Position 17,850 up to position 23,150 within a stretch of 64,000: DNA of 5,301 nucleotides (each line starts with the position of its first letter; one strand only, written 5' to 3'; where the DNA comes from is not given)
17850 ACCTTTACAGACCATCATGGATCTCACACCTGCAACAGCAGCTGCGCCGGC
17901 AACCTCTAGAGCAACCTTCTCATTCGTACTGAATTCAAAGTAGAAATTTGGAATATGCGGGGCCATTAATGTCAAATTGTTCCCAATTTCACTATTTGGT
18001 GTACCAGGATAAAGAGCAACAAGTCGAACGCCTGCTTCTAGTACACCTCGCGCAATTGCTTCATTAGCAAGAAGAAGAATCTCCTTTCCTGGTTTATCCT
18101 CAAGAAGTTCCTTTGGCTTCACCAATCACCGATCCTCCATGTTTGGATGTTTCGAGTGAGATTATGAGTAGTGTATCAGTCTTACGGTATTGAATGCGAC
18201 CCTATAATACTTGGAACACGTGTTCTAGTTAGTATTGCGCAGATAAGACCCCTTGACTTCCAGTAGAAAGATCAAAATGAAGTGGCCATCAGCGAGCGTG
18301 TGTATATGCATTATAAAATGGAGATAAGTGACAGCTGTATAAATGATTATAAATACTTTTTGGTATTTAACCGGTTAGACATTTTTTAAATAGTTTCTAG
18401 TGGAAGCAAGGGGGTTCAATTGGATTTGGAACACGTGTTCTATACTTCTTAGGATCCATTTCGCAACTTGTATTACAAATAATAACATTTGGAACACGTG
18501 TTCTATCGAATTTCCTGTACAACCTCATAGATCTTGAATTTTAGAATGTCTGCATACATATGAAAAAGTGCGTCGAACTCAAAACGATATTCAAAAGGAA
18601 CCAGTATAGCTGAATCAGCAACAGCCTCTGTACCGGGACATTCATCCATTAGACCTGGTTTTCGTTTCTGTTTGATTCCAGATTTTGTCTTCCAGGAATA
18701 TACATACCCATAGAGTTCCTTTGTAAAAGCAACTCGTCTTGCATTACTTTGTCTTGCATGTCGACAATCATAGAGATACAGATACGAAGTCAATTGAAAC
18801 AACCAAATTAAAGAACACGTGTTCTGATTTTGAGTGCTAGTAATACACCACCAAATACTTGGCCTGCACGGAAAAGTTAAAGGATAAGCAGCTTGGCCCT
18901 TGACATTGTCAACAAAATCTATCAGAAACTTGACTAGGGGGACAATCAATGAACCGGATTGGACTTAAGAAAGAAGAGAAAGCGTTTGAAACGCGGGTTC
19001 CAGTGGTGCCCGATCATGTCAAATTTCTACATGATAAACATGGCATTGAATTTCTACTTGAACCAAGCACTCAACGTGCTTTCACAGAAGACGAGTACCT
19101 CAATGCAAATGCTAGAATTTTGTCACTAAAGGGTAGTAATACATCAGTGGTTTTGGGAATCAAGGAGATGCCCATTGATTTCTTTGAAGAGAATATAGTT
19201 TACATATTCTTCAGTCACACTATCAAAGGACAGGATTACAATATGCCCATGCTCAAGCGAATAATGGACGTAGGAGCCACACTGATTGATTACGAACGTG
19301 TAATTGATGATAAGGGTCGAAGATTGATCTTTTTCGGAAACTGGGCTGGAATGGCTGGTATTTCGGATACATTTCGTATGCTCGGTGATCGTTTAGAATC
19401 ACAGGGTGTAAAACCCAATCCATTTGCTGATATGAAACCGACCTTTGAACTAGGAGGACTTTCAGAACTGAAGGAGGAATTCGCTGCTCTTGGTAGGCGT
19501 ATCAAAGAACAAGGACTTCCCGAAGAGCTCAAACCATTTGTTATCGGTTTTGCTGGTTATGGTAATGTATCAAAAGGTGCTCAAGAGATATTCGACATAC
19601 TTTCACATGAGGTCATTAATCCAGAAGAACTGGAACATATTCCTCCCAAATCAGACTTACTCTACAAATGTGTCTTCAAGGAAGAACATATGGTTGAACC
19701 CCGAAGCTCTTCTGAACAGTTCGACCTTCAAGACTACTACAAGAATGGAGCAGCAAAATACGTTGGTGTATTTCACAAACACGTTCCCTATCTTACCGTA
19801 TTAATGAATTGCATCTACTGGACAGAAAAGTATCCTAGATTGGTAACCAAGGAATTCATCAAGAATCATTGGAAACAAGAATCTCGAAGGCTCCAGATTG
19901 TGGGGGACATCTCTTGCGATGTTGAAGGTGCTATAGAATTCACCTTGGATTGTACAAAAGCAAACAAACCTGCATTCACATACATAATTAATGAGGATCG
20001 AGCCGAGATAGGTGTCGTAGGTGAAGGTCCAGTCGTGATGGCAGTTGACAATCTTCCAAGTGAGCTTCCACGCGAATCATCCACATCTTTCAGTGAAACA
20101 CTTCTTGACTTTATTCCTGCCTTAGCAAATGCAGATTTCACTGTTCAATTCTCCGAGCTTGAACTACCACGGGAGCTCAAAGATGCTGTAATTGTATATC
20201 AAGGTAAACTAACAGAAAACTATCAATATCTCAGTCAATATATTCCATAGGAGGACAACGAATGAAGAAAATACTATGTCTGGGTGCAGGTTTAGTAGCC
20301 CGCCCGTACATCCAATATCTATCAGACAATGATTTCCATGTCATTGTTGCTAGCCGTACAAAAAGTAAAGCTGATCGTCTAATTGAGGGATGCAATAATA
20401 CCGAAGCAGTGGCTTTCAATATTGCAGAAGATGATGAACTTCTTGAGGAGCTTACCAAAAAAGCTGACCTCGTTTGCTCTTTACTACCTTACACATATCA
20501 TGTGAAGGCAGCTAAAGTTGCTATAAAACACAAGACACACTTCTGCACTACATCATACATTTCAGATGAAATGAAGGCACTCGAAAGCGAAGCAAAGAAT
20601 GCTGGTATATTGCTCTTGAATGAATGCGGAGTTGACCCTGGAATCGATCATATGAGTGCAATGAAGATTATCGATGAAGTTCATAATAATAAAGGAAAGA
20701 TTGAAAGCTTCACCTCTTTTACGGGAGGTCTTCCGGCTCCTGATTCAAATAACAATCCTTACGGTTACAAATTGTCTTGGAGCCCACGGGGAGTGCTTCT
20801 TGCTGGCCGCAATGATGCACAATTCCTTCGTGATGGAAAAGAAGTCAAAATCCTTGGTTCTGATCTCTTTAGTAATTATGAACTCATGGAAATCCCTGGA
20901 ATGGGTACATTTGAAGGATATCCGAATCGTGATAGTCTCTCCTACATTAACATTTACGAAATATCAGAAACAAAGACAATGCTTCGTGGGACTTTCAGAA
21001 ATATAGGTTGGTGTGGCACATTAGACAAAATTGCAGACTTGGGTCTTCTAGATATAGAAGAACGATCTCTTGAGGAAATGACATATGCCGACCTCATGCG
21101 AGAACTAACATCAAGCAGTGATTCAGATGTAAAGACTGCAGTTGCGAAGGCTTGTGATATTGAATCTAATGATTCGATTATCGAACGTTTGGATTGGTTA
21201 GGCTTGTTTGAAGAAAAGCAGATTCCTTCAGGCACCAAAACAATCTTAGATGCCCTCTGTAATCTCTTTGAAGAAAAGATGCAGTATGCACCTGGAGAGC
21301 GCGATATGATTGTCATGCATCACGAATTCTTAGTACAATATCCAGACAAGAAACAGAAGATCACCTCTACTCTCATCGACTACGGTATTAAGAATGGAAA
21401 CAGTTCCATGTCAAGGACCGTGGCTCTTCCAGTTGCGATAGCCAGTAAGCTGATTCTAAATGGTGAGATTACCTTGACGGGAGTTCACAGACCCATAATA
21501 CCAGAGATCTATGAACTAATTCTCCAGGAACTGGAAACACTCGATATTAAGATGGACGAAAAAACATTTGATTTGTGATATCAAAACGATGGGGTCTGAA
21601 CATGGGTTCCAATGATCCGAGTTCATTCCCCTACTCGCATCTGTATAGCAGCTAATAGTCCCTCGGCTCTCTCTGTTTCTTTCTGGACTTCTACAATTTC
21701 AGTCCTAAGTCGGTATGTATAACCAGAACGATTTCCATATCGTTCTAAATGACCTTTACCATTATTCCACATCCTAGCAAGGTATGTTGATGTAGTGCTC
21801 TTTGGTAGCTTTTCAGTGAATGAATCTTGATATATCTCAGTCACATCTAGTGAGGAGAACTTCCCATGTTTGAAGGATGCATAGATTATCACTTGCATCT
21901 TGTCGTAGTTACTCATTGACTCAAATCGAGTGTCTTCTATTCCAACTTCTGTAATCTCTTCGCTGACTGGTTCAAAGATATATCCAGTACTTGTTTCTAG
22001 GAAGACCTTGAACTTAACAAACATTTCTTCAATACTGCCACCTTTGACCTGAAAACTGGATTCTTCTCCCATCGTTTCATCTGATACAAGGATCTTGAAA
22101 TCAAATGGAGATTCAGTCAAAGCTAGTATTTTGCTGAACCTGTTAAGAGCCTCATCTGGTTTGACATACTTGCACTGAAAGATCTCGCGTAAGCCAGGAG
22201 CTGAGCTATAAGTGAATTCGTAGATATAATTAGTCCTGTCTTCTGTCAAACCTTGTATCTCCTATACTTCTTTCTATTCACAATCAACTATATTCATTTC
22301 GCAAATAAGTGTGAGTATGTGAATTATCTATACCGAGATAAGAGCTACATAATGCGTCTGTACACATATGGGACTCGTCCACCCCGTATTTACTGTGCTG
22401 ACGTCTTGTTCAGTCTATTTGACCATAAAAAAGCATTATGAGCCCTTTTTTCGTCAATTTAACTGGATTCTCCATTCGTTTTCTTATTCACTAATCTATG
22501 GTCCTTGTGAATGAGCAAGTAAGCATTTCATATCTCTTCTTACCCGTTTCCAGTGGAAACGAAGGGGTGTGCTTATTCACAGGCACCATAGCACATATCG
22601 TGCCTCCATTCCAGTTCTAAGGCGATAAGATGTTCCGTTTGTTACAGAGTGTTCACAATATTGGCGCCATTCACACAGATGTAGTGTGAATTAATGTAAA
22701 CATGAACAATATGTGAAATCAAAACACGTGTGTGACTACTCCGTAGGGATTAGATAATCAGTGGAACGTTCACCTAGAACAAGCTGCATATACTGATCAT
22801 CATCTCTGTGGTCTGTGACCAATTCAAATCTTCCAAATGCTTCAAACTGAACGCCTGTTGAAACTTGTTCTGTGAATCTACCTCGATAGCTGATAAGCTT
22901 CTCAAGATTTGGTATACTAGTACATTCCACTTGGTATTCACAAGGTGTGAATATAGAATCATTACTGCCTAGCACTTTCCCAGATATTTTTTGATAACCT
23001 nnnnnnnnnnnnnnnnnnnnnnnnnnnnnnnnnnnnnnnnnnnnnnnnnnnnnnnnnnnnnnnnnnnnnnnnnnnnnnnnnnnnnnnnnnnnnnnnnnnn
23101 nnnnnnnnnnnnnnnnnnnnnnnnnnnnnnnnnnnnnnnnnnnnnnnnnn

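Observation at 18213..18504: Candidate replication origin: inverted ORB-like boxes around an AT-rich core, bracketed by 14-bp palindromes, 23 kb from orc1/cdc6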

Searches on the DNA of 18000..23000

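Call 77: search_rna_families(source=window, start=18000, end=23000, threshold=evalue, max_evalue=1)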
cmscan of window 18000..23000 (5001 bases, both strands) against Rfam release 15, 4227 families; matches with E-value up to 1: 0.
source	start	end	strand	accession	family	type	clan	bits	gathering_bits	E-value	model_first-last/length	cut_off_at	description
